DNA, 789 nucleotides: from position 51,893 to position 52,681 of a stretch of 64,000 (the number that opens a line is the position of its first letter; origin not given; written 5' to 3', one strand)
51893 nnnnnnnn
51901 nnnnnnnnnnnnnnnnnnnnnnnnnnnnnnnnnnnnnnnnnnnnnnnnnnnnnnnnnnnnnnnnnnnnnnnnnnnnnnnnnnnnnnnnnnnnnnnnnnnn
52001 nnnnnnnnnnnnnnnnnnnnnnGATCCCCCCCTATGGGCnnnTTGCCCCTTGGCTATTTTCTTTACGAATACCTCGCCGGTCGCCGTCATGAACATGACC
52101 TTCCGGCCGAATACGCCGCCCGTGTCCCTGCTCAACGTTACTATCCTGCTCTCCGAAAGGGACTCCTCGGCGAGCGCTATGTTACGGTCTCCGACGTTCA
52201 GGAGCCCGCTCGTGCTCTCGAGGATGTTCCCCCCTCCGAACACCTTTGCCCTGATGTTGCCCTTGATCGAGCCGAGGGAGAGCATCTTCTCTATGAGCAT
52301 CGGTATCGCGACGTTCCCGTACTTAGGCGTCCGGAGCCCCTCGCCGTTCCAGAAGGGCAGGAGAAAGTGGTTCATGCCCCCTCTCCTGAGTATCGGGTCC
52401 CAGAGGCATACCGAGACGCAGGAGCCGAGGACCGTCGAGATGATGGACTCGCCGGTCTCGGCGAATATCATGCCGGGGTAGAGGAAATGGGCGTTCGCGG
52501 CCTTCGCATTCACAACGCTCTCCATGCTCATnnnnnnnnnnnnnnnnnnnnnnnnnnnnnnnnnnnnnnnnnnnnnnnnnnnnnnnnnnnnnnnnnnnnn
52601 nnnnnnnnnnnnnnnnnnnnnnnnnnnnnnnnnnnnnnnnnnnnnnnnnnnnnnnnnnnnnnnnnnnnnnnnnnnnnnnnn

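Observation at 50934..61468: Eleven-gene chemosensory cluster with non-canonical parts: STAS protein, orphan kinase and duplicated CheD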

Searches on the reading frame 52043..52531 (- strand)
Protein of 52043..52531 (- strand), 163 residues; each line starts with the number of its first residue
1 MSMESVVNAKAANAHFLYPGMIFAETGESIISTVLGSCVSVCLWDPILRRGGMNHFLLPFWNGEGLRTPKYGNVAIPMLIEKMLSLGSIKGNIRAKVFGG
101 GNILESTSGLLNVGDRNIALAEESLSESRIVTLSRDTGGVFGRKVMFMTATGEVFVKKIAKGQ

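Call 4: search_protein_families(library=pfam, proteins=[window:52043-52531:-], max_evalue=0.01)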
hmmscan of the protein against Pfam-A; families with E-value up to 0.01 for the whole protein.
seq(163 aa): 1 family
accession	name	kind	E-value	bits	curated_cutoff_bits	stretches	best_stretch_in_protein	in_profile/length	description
PF03975.18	CheD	-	9.6e-26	90.5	25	1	66-158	14-108/108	CheD chemotactic sensory transduction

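Call 38: search_solved_structures(query=window:52043-52531:-, max_evalue=0.01, show_alignments=2)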
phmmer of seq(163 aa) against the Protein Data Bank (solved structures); distinct sequences matched with E-value up to 0.01: 1.
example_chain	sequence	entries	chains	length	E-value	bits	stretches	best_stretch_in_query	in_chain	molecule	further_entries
2f9z_C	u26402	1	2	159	1.8e-22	82.9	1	30-162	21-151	PROTEIN (chemotaxis methylation protein)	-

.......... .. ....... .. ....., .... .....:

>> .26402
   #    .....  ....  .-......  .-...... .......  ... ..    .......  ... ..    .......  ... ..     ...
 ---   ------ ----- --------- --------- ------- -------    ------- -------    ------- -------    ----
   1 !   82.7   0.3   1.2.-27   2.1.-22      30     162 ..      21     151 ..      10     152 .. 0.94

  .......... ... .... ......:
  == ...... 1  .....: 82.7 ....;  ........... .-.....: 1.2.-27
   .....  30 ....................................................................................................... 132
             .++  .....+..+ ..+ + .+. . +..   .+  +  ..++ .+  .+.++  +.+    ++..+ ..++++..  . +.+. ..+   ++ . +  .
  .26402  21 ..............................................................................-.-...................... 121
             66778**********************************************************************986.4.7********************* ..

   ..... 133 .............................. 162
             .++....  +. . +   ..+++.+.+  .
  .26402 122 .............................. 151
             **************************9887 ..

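Call 40: search_protein_families(library=ncbifam, proteins=[window:52043-52531:-], max_evalue=0.001)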
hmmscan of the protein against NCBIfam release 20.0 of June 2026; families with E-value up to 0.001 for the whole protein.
seq(163 aa): 9 families
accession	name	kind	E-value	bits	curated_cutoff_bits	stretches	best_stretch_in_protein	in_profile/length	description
NF010013.0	PRK13487.1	equivalog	2.7e-43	147.7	223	1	12-161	23-172/201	chemoreceptor glutamine deamidase CheD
NF010014.0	PRK13489.1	equivalog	2.8e-32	112.8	290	1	17-161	23-170/238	chemoreceptor glutamine deamidase CheD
NF010016.0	PRK13493.1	equivalog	2.8e-29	102.5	369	1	17-160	46-196/227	chemoreceptor glutamine deamidase CheD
NF041119.1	CheD_Thtga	equivalog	1.3e-28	100.4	240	1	26-162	15-152/160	chemoreceptor glutamine deamidase/glutamate methylesterase CheD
NF010018.0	PRK13495.1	equivalog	1.7e-25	90.1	243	1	29-162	18-151/159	chemoreceptor glutamine deamidase CheD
NF010020.0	PRK13498.1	equivalog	1.9e-24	86.4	236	1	15-158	10-157/168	chemoreceptor glutamine deamidase CheD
NF010019.0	PRK13497.1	equivalog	6.2e-24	84.8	313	1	14-153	10-149/184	chemoreceptor glutamine deamidase CheD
NF010015.0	PRK13490.1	equivalog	6.5e-23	81.5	251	1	24-162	16-158/162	chemoreceptor glutamine deamidase CheD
NF010017.0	PRK13494.1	equivalog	4.3e-22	78.4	285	1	17-154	16-152/163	chemoreceptor glutamine deamidase CheD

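Call 75: find_homologous_proteins(query=window:52043-52531:-, max_evalue=1e-10)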
Query seq(163 aa) (163 aa): 7948 proteins with E <= 1e-10 among 8000 candidates; the best 120 are listed.
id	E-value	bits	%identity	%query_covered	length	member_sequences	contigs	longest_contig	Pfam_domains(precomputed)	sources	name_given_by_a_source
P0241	3.1e-99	347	98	100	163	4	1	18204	PF03975.19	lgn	-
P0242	2.2e-87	308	84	100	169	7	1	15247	PF03975.19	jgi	-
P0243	5.9e-86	304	84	99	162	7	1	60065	PF03975.19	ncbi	-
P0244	1.6e-69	250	72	93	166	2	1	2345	PF03975.19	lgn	-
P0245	1.6e-69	250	72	95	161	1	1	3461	PF03975.19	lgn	-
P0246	2.5e-67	243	72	91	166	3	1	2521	PF03975.19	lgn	-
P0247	1.7e-66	241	69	91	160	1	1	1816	PF03975.19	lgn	-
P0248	5.9e-66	239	69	91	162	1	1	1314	PF03975.19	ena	-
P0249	2.0e-64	234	66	94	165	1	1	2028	PF03975.19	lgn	-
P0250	2.8e-64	233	71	88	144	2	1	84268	PF03975.19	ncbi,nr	ncbi:MAG: chemotaxis protein CheD [Deltaproteobacteria bacterium]|nr:chemotaxis protein CheD [Deltap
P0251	4.2e-64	233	65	92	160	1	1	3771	PF03975.19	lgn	-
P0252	2.8e-63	230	64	93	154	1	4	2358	PF03975.19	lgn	-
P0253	3.5e-63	230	64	93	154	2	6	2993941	PF03975.19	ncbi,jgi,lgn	jgi:chemotaxis protein CheD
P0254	4.5e-63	229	64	93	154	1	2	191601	PF03975.19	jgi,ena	jgi:chemotaxis protein CheD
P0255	5.1e-63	229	63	95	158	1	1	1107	PF03975.19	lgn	-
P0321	8.1e-56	206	60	90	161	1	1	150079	PF03975.19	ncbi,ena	-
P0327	1.7e-55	205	58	90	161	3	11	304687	PF03975.19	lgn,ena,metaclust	metaclust:status=active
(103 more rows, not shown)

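Call 76: find_encoding_contigs(protein=P0253, flank=9000, max_places=1)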
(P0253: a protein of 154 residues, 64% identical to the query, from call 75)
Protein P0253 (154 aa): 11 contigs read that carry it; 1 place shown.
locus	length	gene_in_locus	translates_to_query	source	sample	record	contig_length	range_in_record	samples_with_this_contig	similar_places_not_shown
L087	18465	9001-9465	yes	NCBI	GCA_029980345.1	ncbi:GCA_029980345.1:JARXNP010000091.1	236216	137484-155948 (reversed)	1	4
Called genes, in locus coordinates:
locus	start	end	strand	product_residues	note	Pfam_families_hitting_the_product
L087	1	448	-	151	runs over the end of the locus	-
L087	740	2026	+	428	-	PF00015:MCPsignal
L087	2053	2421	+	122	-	PF00072:Response_reg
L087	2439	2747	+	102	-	PF01740:STAS, PF13466:STAS_2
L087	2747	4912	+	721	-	PF01627:Hpt, PF02895:H-kinase_dim, PF02518:HATPase_c, PF01584:CheW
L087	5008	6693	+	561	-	PF02203:TarH, PF12729:4HB_MCP_1, PF00672:HAMP, PF00015:MCPsignal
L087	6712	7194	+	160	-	PF01584:CheW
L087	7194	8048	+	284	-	PF03705:CheR_N, PF01739:CheR, PF13649:Methyltransf_25 (faint)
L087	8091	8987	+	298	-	PF00512:HisKA (weak), PF02518:HATPase_c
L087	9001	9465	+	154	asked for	PF03975:CheD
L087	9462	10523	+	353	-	PF00072:Response_reg, PF01339:CheB_methylest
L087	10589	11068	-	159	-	PF01613:Flavin_Reduct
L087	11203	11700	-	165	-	PF04308:RNaseH_like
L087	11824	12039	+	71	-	PF12836:HHH_3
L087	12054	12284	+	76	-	-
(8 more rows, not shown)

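Call 77: find_encoding_contigs(protein=P0327, flank=6000, max_places=1)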
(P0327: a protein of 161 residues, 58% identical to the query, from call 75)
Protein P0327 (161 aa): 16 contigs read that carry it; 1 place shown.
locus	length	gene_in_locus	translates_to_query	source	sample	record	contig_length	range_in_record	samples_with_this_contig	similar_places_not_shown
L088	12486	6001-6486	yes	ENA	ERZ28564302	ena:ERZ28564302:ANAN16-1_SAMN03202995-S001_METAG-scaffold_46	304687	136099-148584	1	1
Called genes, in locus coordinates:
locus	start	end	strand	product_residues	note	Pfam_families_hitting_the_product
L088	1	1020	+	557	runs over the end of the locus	PF02203:TarH, PF12729:4HB_MCP_1, PF00672:HAMP, PF00015:MCPsignal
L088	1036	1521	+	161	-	PF01584:CheW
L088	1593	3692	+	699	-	PF00672:HAMP, PF00015:MCPsignal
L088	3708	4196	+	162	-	PF01584:CheW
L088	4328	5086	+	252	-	PF03705:CheR_N, PF01739:CheR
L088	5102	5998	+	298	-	PF00512:HisKA (weak), PF13581:HATPase_c_2 (faint), PF02518:HATPase_c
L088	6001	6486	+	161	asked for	PF03975:CheD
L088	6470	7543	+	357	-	PF00072:Response_reg, PF01339:CheB_methylest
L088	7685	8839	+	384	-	PF14537:Cytochrom_c3_2 (faint), PF13435:Cytochrome_C554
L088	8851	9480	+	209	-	PF13462:Thioredoxin_4, PF01323:DSBA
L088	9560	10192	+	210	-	PF01545:Cation_efflux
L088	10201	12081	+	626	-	PF00005:ABC_tran, PF13476:AAA_23 (faint), PF13555:AAA_29 (faint), PF13175:AAA_15 (faint), PF12848:ABC_tran_Xtn, PF00005:ABC_tran, PF02463:SMC_N (weak), PF16326:ABC_tran_CTD, +2 more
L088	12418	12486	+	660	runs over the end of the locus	PF00580:UvrD-helicase, PF01443:Viral_helicase1 (faint), PF13245:AAA_19, PF13361:UvrD_C, PF13538:UvrD_C_2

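Call 78: find_encoding_contigs(protein=P0321, flank=6000, max_places=1)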
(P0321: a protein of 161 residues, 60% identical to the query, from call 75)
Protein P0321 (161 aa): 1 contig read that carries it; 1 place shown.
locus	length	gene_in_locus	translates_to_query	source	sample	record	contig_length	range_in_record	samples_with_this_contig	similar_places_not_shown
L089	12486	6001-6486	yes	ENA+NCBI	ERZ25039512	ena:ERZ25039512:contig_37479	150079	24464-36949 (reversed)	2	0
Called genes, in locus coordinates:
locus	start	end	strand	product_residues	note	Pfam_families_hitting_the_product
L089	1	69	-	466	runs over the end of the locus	PF00158:Sigma54_activat, PF14532:Sigma54_activ_2, PF00004:AAA (weak), PF07728:AAA_5 (weak), PF25601:AAA_lid_14, PF02954:HTH_8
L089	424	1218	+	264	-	PF00512:HisKA, PF02518:HATPase_c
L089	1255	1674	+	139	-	PF00072:Response_reg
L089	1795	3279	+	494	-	PF00933:Glyco_hydro_3, PF01915:Glyco_hydro_3_C (faint)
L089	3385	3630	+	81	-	-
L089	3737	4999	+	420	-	PF07690:MFS_1, PF13000:Acatn, PF07690:MFS_1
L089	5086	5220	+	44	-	-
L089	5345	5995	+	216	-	PF02518:HATPase_c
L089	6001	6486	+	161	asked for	PF03975:CheD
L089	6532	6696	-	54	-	-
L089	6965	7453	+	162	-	PF03975:CheD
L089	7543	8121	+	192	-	-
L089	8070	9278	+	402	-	PF00672:HAMP (faint), PF00015:MCPsignal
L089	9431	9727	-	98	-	-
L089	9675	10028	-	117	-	PF13581:HATPase_c_2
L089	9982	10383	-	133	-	-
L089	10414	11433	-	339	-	PF00072:Response_reg, PF07228:SpoIIE (weak)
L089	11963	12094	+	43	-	-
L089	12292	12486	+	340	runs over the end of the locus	PF00015:MCPsignal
